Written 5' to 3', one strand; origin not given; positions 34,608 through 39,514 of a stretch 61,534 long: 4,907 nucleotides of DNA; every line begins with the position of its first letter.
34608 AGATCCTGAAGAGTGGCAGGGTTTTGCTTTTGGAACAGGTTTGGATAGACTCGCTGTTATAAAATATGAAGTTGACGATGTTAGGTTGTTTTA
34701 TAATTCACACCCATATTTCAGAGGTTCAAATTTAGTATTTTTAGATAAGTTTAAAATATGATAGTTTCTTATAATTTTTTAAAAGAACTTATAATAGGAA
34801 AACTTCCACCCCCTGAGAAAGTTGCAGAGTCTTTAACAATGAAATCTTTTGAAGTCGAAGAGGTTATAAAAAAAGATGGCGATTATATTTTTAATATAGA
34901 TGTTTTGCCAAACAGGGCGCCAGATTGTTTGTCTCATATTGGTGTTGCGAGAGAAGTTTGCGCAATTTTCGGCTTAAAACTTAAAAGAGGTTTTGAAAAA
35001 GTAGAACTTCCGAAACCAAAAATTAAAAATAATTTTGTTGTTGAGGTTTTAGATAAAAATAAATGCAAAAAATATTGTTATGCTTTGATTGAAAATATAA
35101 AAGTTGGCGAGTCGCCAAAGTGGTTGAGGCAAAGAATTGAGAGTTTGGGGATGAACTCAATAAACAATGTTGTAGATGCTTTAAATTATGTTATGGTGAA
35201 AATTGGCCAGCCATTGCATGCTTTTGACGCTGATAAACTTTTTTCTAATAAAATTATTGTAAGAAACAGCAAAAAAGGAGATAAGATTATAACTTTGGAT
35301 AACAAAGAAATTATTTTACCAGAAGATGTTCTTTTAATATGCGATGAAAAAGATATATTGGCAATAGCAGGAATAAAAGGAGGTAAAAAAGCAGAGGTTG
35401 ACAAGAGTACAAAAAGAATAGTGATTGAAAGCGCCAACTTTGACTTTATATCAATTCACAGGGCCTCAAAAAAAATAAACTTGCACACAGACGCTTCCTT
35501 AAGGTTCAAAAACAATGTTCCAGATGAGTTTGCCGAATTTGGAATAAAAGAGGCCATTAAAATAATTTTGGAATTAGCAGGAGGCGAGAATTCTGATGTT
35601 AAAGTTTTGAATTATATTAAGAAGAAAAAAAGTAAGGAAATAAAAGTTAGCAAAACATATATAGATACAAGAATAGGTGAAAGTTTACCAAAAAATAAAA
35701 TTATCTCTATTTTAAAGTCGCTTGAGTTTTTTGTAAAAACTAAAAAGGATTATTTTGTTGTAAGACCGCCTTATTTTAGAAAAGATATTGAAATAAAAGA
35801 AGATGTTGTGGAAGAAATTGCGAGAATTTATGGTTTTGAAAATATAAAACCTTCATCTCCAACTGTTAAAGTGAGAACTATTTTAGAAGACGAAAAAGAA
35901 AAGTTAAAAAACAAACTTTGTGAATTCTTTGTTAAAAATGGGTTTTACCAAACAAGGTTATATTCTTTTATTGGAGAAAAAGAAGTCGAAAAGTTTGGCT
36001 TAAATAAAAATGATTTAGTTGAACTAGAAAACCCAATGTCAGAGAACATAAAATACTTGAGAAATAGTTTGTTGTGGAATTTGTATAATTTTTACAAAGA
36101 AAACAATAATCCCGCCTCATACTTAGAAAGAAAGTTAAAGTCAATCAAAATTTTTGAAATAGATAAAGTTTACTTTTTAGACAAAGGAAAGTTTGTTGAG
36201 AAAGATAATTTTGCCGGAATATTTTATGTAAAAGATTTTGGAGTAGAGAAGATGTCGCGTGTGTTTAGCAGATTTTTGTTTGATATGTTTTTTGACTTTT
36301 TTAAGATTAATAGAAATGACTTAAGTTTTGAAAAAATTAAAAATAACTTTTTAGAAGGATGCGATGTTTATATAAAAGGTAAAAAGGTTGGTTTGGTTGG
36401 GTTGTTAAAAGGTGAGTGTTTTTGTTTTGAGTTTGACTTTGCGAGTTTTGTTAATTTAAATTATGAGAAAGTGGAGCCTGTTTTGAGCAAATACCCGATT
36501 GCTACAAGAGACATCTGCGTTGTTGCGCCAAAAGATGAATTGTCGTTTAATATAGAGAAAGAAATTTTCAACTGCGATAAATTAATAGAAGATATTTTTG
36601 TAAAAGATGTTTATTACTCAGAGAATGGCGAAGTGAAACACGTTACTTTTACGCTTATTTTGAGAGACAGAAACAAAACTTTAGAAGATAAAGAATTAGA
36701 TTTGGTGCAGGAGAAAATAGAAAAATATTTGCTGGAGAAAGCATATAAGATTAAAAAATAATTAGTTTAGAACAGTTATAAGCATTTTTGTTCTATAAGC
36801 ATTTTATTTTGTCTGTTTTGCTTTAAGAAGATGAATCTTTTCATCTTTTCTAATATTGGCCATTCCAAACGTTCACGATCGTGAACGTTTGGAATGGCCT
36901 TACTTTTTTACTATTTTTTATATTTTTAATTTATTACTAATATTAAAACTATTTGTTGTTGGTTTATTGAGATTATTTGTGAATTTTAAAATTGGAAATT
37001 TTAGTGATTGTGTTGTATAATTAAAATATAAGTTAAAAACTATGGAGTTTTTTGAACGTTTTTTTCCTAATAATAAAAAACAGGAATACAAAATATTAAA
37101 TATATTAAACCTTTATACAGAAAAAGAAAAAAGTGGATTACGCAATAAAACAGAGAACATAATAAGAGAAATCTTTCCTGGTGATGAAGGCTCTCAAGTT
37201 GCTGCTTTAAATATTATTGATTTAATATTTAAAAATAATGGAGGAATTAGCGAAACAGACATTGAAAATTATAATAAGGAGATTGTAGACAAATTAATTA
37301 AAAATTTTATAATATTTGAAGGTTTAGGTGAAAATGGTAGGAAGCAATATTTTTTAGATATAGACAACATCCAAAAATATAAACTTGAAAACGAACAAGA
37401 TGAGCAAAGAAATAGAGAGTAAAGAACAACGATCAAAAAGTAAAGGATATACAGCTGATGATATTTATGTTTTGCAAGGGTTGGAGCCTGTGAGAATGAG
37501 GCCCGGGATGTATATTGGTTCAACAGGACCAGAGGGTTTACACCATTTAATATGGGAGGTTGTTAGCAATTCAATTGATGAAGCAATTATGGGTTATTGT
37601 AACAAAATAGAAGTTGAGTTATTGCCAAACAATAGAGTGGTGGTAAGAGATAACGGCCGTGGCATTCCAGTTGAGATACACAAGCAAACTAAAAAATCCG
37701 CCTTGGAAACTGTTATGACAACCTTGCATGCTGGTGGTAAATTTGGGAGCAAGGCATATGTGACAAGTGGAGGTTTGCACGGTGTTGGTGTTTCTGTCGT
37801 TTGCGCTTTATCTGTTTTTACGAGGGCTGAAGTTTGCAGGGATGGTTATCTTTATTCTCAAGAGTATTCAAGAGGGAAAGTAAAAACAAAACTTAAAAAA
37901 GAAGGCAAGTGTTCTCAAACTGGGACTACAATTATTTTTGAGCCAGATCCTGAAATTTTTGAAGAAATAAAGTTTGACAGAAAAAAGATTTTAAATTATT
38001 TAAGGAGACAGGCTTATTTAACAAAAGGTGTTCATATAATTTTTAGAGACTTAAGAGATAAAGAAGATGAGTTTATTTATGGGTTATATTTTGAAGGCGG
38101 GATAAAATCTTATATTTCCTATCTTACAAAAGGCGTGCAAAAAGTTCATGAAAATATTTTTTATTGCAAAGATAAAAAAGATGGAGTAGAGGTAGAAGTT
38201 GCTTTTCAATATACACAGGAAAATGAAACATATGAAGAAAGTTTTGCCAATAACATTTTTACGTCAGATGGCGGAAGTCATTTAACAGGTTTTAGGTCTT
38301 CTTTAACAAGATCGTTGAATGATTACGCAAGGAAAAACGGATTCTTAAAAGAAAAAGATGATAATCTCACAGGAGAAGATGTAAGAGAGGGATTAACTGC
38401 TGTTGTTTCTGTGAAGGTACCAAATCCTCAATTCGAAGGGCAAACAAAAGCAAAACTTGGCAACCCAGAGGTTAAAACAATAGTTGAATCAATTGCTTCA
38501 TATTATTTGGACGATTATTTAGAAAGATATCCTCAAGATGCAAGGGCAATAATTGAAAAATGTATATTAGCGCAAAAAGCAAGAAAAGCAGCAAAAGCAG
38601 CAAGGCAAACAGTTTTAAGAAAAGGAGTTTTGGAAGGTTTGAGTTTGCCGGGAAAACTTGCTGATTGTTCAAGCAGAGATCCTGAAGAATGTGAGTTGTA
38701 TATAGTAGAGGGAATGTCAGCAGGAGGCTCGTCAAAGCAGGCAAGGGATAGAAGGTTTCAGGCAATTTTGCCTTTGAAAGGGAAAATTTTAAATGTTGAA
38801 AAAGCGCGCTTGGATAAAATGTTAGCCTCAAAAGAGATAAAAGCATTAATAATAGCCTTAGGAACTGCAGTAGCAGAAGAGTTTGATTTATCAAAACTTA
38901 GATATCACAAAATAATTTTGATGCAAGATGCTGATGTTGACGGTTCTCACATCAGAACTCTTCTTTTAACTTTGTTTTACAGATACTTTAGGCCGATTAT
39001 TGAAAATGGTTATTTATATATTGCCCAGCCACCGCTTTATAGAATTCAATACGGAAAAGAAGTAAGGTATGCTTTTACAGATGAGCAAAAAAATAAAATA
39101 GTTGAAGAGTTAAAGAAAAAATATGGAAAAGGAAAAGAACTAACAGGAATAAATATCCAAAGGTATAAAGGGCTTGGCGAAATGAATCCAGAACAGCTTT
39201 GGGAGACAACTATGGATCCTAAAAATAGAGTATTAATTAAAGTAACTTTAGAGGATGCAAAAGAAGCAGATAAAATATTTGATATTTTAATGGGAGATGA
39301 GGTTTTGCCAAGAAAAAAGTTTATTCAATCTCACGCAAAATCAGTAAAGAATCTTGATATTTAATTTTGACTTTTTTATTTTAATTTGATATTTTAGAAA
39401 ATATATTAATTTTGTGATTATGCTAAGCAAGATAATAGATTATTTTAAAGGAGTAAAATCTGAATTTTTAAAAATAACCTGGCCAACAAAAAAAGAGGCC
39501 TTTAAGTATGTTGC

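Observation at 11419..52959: Dispersed family of 28-bp intergenic palindromes with covariation and no cognate transposase in the window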

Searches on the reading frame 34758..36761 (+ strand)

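Call 30: search_protein_families(library=pfam, proteins=[window:34758-36761:+])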
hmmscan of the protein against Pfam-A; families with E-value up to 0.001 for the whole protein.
window:34758-36761:+ (667 aa): 4 families
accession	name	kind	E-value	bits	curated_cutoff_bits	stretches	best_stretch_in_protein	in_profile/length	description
PF03483.22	B3_4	-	3.7e-57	193.1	29.3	1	102-275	1-174/174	B3/4 domain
PF17759.6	tRNA_synthFbeta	-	9.5e-21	74.7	22.4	1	363-551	1-194/214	Phenylalanyl tRNA synthetase beta chain CLM domain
PF03484.21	B5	-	5.9e-20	71.7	28.6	1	295-360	1-67/67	tRNA synthetase B5 domain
PF03147.19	FDX-ACB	-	5.7e-11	43.1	31.1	1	577-661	1-88/94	Ferredoxin-fold anticodon binding domain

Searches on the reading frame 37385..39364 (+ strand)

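Call 30: search_protein_families(library=pfam, proteins=[window:37385-39364:+])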
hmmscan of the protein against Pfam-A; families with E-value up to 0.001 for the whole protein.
window:37385-39364:+ (659 aa): 4 families
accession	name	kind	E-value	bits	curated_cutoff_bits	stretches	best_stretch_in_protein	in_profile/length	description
PF00204.31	DNA_gyraseB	-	3.5e-61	206.1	27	1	239-408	1-172/173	DNA gyrase B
PF00986.26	DNA_gyraseB_C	-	2.2e-31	108.3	29.8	1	588-648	3-63/63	DNA gyrase B subunit, carboxyl terminus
PF01751.28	Toprim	-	4.7e-18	65.6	23.1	1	437-548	1-95/96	Toprim domain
PF02518.31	HATPase_c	-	5.2e-14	53.1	26.4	1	49-188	3-108/111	Histidine kinase-, DNA gyrase B-, and HSP90-like ATPase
